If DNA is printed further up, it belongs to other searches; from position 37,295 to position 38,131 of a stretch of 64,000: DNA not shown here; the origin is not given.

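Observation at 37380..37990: AT-rich orphan gene captured between the IS1595 pair and an IS5 copy, with an IS-encoded C-terminus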

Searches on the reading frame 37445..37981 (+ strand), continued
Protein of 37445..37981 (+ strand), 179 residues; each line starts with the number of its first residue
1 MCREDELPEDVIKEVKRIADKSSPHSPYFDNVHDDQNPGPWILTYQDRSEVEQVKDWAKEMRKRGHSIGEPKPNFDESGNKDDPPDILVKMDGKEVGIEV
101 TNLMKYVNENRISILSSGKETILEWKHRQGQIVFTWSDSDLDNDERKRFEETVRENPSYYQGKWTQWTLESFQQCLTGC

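Call 40: find_related_loci(query=A2, collection=genome_contigs, flank=10000)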
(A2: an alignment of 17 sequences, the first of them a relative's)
Query A2 (270 aa) in genome_contigs; peptide patterns used: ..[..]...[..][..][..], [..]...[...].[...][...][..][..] (x = any residue, [..] = any of these).
86 stretches matched a pattern; 5 encode a relative of the query (tblastn E <= 1e-3); 5 distinct loci.
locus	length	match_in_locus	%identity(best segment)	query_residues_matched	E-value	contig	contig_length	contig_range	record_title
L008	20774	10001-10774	52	2-264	7e-79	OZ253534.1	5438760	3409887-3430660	MAG: Candidatus Multivorans sp. isolate be2d7f3f-f219-46b2-8ad1-06fdd0eb2387 genome assembly, chromosome: 1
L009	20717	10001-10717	53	13-264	2e-77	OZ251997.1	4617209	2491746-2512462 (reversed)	MAG: Candidatus Multivorans sp. isolate 0020eb3c-7439-4c9e-8c72-55202c0a045f genome assembly, chromosome: 1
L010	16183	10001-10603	42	13-265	2e-55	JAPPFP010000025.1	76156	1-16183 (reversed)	MAG: Acidobacteriota bacterium isolate RHO1_bin_33 NODE_782_length_76156_cov_853.420362, whole genome shotgun sequence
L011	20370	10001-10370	65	6-130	6e-37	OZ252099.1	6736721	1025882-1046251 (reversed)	MAG: Bryobacterales bacterium isolate dc448f75-7b3f-414d-b321-0b274a23c026 genome assembly, chromosome: 1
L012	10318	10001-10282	57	14-109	1e-32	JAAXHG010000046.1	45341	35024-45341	MAG: Vicinamibacteraceae bacterium isolate Plut_88883 unfiltered_Plut_88883_genomic_contig_37718, whole genome shotgun s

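Call 41: find_related_loci(query=A2, collection=viral_contigs, flank=10000)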
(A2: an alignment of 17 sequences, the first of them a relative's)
Query A2 (270 aa) in viral_contigs; peptide patterns used: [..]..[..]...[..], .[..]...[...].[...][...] (x = any residue, [..] = any of these).
59 stretches matched a pattern, but none encodes a relative of the query by tblastn (E <= 1e-3).

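Call 43: search_protein_families(library=pfam, proteins=[P0037, P0034, P0033, P0032, P0026, P0019, P0027, P0038, P0042], max_evalue=0.01)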
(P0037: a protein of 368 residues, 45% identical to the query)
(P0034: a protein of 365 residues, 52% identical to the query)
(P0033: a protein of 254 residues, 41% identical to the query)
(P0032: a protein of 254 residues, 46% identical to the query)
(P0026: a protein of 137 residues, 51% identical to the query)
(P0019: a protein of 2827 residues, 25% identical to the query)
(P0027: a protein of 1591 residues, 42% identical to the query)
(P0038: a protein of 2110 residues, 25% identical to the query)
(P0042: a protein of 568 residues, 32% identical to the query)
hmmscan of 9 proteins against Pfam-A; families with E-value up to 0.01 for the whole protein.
P0037 (368 aa): 1 family
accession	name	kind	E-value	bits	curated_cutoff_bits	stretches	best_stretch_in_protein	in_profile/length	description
PF18734.6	HEPN_AbiU2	-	3.9e-12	46.5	26.8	1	2-103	50-167/193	AbiU2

P0034 (365 aa): 2 families
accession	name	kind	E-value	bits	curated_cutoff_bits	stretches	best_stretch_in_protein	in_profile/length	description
PF08238.18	Sel1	-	2.1e-45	152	30.7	4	99-133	2-36/36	Sel1 repeat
PF23310.1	TPR_27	-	4.1e-05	23.6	27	0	157-182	48-73/110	Plant tetratrico peptide repeats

P0033 (254 aa): 3 families
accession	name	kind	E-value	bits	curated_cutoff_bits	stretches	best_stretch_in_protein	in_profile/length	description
PF08238.18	Sel1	-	7.9e-18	64.7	30.7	1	24-58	2-36/36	Sel1 repeat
PF23310.1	TPR_27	-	0.0012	19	27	0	8-51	46-89/110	Plant tetratrico peptide repeats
PF13432.12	TPR_16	-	0.0029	18.4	32.7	1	6-56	12-60/65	Tetratricopeptide repeat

P0032 (254 aa): 0 families

P0026 (137 aa): 2 families
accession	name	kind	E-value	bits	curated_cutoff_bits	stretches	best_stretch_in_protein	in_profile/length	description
PF23475.1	zf-Tbcl_FmdE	-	0.0073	16.2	23.2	0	8-30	9-31/35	FmdE treble clef zinc finger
PF18912.6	DZR_2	-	0.0099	16.1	27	0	8-34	9-34/56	Double zinc ribbon domain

P0019 (2827 aa): 11 families
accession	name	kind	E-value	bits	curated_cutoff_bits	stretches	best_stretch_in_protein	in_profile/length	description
PF00028.23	Cadherin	-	2.1e-170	554.1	28.8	25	932-1016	10-90/93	Cadherin domain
PF22914.2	Fibulin_C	-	5.2e-100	328.6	24.6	0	2776-2814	22-63/99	Fibulin C-terminal Ig-like domain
PF16184.11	Cadherin_3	-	4.1e-63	210.4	25.5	1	55-151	10-102/106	Cadherin-like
PF23592.1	Cadherin_CELSR2_9th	-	1.2e-54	183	36.8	0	587-666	3-82/100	CELSR2-like, ninth cadherin domain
PF17803.7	Cadherin_4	-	8.6e-51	170.8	25.1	2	148-223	2-67/71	Bacterial cadherin-like domain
PF17963.7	Big_9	-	1.1e-37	129.2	23.6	0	157-258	1-88/89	Bacterial Ig domain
PF16270.11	DUF4923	-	2.7e-13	50.6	22.8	0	1917-1973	80-136/176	Lipocalin-like domain (DUF4923)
PF16157.10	DUF4865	-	9.2e-11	42.5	26.7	0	439-527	76-165/183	Domain of unknown function (DUF4865)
PF18033.7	SpuA_C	-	0.00044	20.8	26.3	0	424-457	48-81/93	SpuA C-terminal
PF22692.1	LlgE_F_G_D1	-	0.00049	20.6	27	0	1609-1634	5-30/64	Flagellar hook protein FlgE/F/G D1 domain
PF13653.12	GDPD_2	-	0.0035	18.2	27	0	758-770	15-27/30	Glycerophosphoryl diester phosphodiesterase family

P0027 (1591 aa): 52 families (the best 25 are shown)
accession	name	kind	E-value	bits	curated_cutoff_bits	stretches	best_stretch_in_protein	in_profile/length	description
PF25173.1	Beta-prop_WDR3_1st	-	3.5e-210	692.2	154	7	969-1138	14-183/184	WDR3 first beta-propeller domain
PF25174.1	Beta-prop_THOC3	-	3.9e-177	587.3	305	4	1277-1530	1-255/272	THOC3 beta-propeller domain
PF00400.38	WD40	-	2.6e-150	483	27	14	1058-1096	1-39/39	WD domain, G-beta repeat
PF25175.1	Beta-prop_WDR5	-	3.6e-112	374.9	250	3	1148-1362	6-221/296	WDR5 beta-propeller domain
PF24814.1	WD40_Prp19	-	7.4e-106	353.7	320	3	1323-1530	9-219/281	Prp19 WD40 domain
PF25172.1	Beta-prop_WDR3_2nd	-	2.3e-101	339.3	140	9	1317-1437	172-292/293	WDR3 second beta-propeller domain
PF25391.1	WD40_Gbeta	-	5.8e-100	335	150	7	938-1059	139-259/340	G protein beta WD-40 repeat protein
PF23414.1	Beta-prop_EML_2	-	1.7e-99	332.9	90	6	1283-1439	3-159/266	Echinoderm microtubule-associated protein second beta-propeller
PF24817.1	WD40_WDHD1_1st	-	2e-98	329.6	109.9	10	1447-1528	87-168/291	WDHD1 first WD40 domain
PF25047.1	Beta-prop_TEP1_2nd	-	5.2e-91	304.8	89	6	1064-1182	86-205/255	TEP-1 second beta-propeller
PF25168.1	Beta-prop_WDR36-Utp21_2nd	-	5.3e-89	299.3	84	14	1484-1528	236-280/335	WDR36/Utp21 second beta-propeller domain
PF24807.1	WD40_CDC20-Fz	-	3.5e-81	273.1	200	4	1364-1525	53-217/292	CDC20/Fizzy WD40 domain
PF25171.1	Beta-prop_WDR36-Utp21_1st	-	2.2e-72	244.1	80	8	1336-1473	124-263/266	WDR36/Utp21 first beta-propeller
PF24805.1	EIF3I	-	5.7e-70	236.4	200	8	1149-1252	7-109/324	EIF3I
PF23393.2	Beta-prop_WDR90_POC16_2nd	-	3.5e-61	207.4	60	8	1211-1309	11-109/291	WDR90/POC16, second beta-propeller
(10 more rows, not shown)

P0038 (2110 aa): 6 families
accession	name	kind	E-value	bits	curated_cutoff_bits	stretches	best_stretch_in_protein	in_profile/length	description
PF19304.4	PGDH_inter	-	1e-19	71.2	27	0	176-212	8-44/119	D-3-phosphoglycerate dehydrogenase intervening domain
PF24480.1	TPGS1_C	-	3.8e-13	49.9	27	0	146-218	97-169/197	Tubulin polyglutamylase complex subunit 1-like, C-terminal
PF11976.14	Rad60-SLD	-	8e-11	42.1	23.8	0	13-46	24-59/72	Ubiquitin-2 like Rad60 SUMO-like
PF09499.16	RE_ApaLI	-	1.8e-07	31.5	25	0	758-779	56-77/189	ApaLI-like restriction endonuclease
PF10119.14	MethyTransf_Reg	-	0.0011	20.2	25.5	0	249-272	54-77/84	Predicted methyltransferase regulatory domain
PF12869.13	tRNA_anti-like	-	0.0017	18.4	23.5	0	196-242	72-112/146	tRNA_anti-like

P0042 (568 aa): 3 families
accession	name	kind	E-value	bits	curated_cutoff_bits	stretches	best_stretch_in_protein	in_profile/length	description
PF00090.25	TSP_1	-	2.8e-33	114.3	21.6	7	115-163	7-49/49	Thrombospondin type 1 domain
PF19030.6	TSP1_ADAMTS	-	6.2e-19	68.5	23.8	0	178-226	7-55/55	Thrombospondin type 1 domain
PF19028.6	TSP1_spondin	-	5.4e-18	65.4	41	0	178-226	10-52/52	Spondin-like TSP1 domain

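Call 50: find_homologous_proteins(query=A4, max_evalue=0.001)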
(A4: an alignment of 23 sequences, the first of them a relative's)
Query A4 (23 sequences) (270 aa, profile of the alignment): 51 proteins with E <= 0.001 among 6946 candidates.
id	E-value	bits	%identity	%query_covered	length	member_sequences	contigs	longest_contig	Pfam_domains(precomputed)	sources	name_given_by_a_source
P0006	1.3e-87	311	54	97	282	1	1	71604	-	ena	-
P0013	8.0e-84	299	51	95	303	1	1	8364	-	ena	-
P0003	2.5e-83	297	100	100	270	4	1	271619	-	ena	-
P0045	2.5e-81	291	51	94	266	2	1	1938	-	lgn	-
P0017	1.8e-79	284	50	98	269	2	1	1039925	-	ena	-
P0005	2.5e-79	284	58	97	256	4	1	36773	-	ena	-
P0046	1.2e-78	282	50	94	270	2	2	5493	-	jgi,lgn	-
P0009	2.3e-77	277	48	97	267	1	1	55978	-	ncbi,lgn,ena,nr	ncbi:MAG: hypothetical protein OXH99_13880 [Bryobacterales bacterium]|nr:hypothetical protein [Bryob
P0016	2.5e-77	277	49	100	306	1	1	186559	-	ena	-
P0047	1.9e-75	271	42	98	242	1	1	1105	-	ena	-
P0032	8.8e-75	269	35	86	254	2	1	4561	-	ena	-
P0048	1.2e-74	269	49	94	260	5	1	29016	-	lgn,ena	-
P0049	1.9e-74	268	49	97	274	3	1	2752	-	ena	-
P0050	3.9e-74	267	48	94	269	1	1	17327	-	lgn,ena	-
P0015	5.0e-74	267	51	94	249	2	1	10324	-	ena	-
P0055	7.3e-71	256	52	97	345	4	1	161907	-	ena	-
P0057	1.4e-67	246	37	96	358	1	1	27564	PF13271.12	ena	-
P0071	4.5e-51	191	28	92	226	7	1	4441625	-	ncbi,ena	-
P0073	9.6e-51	190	27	93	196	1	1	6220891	-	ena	-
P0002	1.4e-46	177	78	63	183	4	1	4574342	-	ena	-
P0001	6.5e-40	155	66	61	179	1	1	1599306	-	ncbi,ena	-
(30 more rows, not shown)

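Call 51: find_encoding_contigs(protein=P0071, flank=8000, max_places=3)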
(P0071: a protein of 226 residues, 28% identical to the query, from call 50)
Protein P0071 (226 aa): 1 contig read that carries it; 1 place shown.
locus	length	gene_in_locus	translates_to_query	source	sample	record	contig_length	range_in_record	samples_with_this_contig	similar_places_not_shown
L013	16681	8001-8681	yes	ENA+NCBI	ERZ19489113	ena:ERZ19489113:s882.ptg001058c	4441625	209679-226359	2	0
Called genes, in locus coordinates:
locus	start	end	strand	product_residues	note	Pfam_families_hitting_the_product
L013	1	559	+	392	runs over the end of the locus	PF09995:MPAB_Lcp_cat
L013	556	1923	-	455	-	PF00067:p450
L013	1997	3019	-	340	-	PF13469:Sulfotransfer_3 (weak), PF00685:Sulfotransfer_1 (weak), PF13469:Sulfotransfer_3 (weak)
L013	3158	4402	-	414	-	PF02746:MR_MLE_N (weak), PF13378:MR_MLE_C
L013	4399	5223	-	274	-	PF17827:PrmC_N, PF01170:UPF0020 (weak), PF05175:MTS, PF06325:PrmA, PF13489:Methyltransf_23 (faint), PF13847:Methyltransf_31, PF08241:Methyltransf_11 (weak), PF13649:Methyltransf_25, +1 more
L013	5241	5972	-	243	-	PF00652:Ricin_B_lectin (weak)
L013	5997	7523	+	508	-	PF13541:ChlI, PF00158:Sigma54_activat (faint), PF01078:Mg_chelatase, PF07728:AAA_5, PF00493:MCM (weak), PF13335:Mg_chelatase_C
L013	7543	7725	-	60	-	-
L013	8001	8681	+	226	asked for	-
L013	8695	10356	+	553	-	PF04471:Mrr_cat (faint), PF01555:N6_N4_Mtase, PF22722:NA-iREase1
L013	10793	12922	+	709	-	PF03235:GmrSD_N, PF04326:SLFN_AlbA_2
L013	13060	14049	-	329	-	PF01435:Peptidase_M48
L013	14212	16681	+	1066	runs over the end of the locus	PF07719:TPR_2 (faint), PF00515:TPR_1 (faint), PF13517:FG-GAP_3 (faint), PF07593:UnbV_ASPIC (weak)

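Call 52: find_encoding_contigs(protein=P0057, flank=8000, max_places=2)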
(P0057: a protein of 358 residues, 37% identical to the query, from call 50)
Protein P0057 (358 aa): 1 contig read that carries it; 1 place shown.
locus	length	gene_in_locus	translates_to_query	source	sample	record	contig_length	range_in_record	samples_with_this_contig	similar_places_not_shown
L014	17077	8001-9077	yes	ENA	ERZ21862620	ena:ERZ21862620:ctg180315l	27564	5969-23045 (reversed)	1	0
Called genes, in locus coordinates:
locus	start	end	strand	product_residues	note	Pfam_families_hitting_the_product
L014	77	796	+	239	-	PF13643:DUF4145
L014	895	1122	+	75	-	-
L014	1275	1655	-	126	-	-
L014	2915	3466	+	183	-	-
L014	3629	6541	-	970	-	-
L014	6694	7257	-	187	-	-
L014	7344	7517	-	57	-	-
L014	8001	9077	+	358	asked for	PF13271:DUF4062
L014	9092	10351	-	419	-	-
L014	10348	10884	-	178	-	-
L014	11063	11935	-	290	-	PF14022:DUF4238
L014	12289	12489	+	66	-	-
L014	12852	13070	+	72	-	-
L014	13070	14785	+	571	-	PF09423:PhoD, PF19050:PhoD_2 (weak)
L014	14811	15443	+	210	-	-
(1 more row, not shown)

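Call 53: find_encoding_contigs(protein=P0073, flank=8000, max_places=2)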
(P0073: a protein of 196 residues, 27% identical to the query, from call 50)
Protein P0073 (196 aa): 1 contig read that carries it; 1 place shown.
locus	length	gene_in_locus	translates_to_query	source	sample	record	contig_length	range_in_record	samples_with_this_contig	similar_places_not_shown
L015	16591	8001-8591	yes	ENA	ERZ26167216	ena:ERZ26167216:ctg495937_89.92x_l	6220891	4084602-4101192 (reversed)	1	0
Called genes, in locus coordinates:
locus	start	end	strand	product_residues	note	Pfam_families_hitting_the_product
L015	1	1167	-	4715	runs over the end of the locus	PF18763:ddrB-ParB, PF18796:LPD1, PF28553:WH_1, PF28554:DUF8437, PF00176:SNF2-rel_dom (faint), PF28555:Helicase_dom, PF00271:Helicase_C (weak)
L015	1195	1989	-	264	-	-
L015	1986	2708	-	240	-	-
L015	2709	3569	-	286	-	-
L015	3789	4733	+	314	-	-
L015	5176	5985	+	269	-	-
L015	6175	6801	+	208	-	PF12836:HHH_3 (faint)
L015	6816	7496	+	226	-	PF01794:Ferric_reduct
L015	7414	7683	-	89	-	-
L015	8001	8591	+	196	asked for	-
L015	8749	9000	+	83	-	-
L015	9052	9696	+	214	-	PF12762:DDE_Tnp_IS1595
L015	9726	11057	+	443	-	PF13701:DDE_Tnp_1_4, PF01609:DDE_Tnp_1, PF13546:DDE_5 (weak)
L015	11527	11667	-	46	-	-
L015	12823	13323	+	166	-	-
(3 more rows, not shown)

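Call 58: search_protein_families(library=pfam, proteins=[P0055, P0057, P0016], max_evalue=1)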
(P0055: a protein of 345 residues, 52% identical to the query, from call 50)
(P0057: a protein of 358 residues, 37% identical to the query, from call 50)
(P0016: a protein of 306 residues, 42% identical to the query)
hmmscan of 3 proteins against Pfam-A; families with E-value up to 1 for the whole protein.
P0055 (345 aa): 0 families

P0057 (358 aa): 1 family
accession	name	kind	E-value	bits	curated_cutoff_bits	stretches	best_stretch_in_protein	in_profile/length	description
PF13271.11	DUF4062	-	1.7e-21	76.6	24.7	1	2-84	1-82/82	Domain of unknown function (DUF4062)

P0016 (306 aa): 0 families

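Call 60: fold_search(model_id=the predicted structure, library=pdb)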
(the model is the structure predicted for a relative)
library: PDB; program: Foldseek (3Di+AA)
matches with E <= 10: 1221; with E <= 0.001: 0
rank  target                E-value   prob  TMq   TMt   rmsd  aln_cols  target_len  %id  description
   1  8xih_B                1.4e-01  0.12  0.12  0.05  17.9       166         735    8  protein-DNA complex (released 2024-12-25)
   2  7pi2_D                1.7e-01  0.23  0.11  0.09  20.0        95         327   13  PfCyRPA bound to monoclonal antibody Cy.003 Fab fragment (released 2022-02-09)
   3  8ro7_A                1.7e-01  0.08  0.12  0.10  20.3       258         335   10  Human cohesin SMC1A-HD(longCC)/RAD21-C complex - Open/closed P-loop conformation (released 2024-09-11)
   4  3iuc_C                1.8e-01  0.16  0.14  0.11  22.1       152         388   10  Crystal structure of the human 70kDa heat shock protein 5 (BiP/GRP78) ATPase domain in complex with ADP (released 2009-09-22)
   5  3upu_A                1.8e-01  0.04  0.11  0.08  24.7       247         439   11  Crystal structure of the T4 Phage SF1B Helicase Dda (released 2012-06-20)
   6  2wiz_B                1.9e-01  0.33  0.14  0.26   8.9        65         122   23  Crystal structures of Holliday junction resolvases from Archaeoglobus fulgidus bound to DNA substrate (released 2009-05-26)
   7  9j9h_2                2.1e-01  0.16  0.12  0.24  18.0       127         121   13  High-resolution cryo-EM structure of the Plasmodium falciparum 80S ribosome bound to RACK1 and E-tRNA (released 2025-06-04)
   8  3t4n_B                2.6e-01  0.14  0.11  0.25  20.2       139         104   11  Structure of the regulatory fragment of Saccharomyces cerevisiae AMPK in complex with ADP (released 2011-11-09)
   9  7b0g_A                2.8e-01  0.63  0.11  0.04  14.0        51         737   16  TgoT_6G12 binary with 2 hCTPs (released 2020-12-30)
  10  7b07                  2.8e-01  0.63  0.11  0.04  13.9        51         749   16  TgoT_6G12 apo (released 2020-12-30)
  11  2wiw_B                2.8e-01  0.25  0.13  0.25  13.8        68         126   20  Crystal structures of Holliday junction resolvases from Archaeoglobus fulgidus bound to DNA substrate (released 2009-05-26)
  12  2ofc_A                2.8e-01  0.18  0.11  0.18  15.0       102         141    8  The crystal structure of Sclerotium rolfsii lectin (released 2007-05-01)
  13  5v4x                  2.8e-01  0.16  0.11  0.08  18.1       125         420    8  Human glucokinase in complex with novel pyrazole activator. (released 2017-05-31)
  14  3q6a_E                3.2e-01  0.25  0.11  0.21  15.9        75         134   11  X-ray crystal structure of the protein SSP2350 from Staphylococcus saprophyticus, Northeast structural genomics consor (released 2011-04-06)
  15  5oby                  3.2e-01  0.09  0.13  0.10  21.5       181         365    9  Mycoplasma genitalium DnaK-NBD in complex with AMP-PNP (released 2018-05-09)
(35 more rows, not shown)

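Call 61: fold_search(model_id=the predicted structure, library=viral)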
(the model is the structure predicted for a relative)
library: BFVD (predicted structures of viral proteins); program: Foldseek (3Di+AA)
matches with E <= 10: 1662; with E <= 0.001: 0
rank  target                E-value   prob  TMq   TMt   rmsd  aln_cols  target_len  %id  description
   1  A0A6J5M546            2.1e-02  0.85  0.12  0.21  10.5        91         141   18  Uncharacterized protein [uncultured Caudovirales phage]
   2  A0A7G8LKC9            2.2e-02  0.38  0.10  0.23  20.6       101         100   11  (no name in the UniProt tables at hand)
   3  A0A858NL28            3.2e-02  0.98  0.11  0.39   6.9        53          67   21  (no name in the UniProt tables at hand)
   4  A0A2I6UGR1            4.7e-02  0.99  0.15  0.44   3.4        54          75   11  Uncharacterized protein [Salinibacter phage M8CRM-1]
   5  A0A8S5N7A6            4.7e-02  0.82  0.11  0.26  11.8        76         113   13  Uncharacterized protein (Fragment) [Podoviridae sp. ctcKt3]
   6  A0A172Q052            5.0e-02  0.20  0.14  0.13  23.9       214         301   12  Uncharacterized protein [Acinetobacter phage vB_AbaM_ME3]
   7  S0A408                6.3e-02  0.28  0.13  0.19  20.8       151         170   11  (no name in the UniProt tables at hand)
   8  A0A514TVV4            7.2e-02  0.95  0.12  0.49   8.4        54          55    7  Uncharacterized protein [Aeromonas phage D3]
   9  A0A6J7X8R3            7.6e-02  0.97  0.14  0.49   4.3        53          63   17  Uncharacterized protein [uncultured Caudovirales phage]
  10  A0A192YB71            7.6e-02  0.82  0.11  0.36  10.9        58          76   14  Uncharacterized protein [Morganella phage vB_MmoP_MP2]
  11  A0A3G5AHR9            7.6e-02  0.33  0.15  0.19  10.7       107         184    9  Uncharacterized protein [Sylvanvirus sp.]
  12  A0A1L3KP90            7.6e-02  0.10  0.11  0.09  20.3       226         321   11  Uncharacterized protein [Hubei reo-like virus 5]
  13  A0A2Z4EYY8            7.6e-02  0.09  0.11  0.05  16.7       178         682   10  (no name in the UniProt tables at hand)
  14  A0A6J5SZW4            8.6e-02  0.89  0.12  0.44   6.5        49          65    8  CsrA RNA-binding global regulator CsrA [uncultured Caudovirales phage]
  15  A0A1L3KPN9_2          8.6e-02  0.20  0.12  0.03  17.3       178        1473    9  RNA-dependent RNA polymerase [Wenling crustacean virus 8]
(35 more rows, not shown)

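Call 62: search_dna_similar(query=P0003, collection=plasmids, mode=protein, max_evalue=0.001)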
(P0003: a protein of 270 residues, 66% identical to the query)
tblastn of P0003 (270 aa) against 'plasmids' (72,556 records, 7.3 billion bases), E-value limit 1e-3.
No match.

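Call 63: search_dna_similar(query=P0003, collection=phages, mode=protein, max_evalue=0.001)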
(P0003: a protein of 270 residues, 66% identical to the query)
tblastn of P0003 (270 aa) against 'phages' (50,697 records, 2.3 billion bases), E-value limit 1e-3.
No match.

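Call 81: search_protein_families(library=padloc, proteins=[window:37445-37981:+, P0011, P0071, P0073], max_evalue=0.1)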
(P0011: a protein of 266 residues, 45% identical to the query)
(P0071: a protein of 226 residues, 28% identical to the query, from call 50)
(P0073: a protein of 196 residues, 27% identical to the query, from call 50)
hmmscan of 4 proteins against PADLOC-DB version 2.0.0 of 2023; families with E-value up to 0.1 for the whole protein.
window:37445-37981:+ (179 aa): 0 families

P0011 (266 aa): 0 families

P0071 (226 aa): 0 families

P0073 (196 aa): 0 families

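Call 82: search_protein_families(library=ncbifam, proteins=[P0003, P0011, P0071, P0024], max_evalue=0.1)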
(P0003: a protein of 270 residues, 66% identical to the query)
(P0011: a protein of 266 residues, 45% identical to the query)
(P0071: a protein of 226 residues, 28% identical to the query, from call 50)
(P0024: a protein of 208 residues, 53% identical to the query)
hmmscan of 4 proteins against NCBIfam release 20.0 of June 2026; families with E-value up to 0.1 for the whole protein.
P0003 (270 aa): 0 families

P0011 (266 aa): 0 families

P0071 (226 aa): 0 families

P0024 (208 aa): 0 families
